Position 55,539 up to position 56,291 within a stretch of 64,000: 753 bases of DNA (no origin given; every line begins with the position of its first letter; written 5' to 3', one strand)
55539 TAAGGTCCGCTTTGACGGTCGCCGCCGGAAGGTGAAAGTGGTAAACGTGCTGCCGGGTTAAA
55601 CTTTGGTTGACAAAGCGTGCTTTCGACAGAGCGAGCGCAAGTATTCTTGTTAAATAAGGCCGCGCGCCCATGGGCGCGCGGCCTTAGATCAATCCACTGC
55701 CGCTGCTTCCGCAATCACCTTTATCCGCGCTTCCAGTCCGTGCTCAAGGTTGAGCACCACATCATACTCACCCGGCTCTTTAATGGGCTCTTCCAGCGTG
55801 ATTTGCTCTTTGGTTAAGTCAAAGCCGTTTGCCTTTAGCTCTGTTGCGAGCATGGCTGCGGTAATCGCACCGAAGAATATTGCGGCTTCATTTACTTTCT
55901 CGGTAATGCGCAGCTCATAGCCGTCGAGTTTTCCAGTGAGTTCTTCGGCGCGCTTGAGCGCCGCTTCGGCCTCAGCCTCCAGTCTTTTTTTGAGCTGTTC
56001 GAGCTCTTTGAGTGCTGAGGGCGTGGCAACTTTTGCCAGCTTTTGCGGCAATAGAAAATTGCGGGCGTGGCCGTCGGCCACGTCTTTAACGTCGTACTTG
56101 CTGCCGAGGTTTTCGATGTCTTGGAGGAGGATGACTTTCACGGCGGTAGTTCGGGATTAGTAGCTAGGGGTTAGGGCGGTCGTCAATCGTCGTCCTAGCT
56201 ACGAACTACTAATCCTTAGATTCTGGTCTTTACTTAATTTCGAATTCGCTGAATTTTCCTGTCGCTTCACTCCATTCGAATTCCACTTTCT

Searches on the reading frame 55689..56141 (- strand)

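Call 106: search_protein_families(library=pfam, proteins=[window:55689-56141:-], max_evalue=0.001)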
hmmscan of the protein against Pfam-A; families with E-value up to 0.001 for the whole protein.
window:55689-56141:- (150 aa): 2 families
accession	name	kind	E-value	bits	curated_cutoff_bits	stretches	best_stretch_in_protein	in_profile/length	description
PF01281.25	Ribosomal_L9_N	-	4e-22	77.9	20.7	1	1-47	1-47/47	Ribosomal protein L9, N-terminal domain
PF03948.19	Ribosomal_L9_C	-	6.6e-18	65.4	23.2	1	64-142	2-82/86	Ribosomal protein L9, C-terminal domain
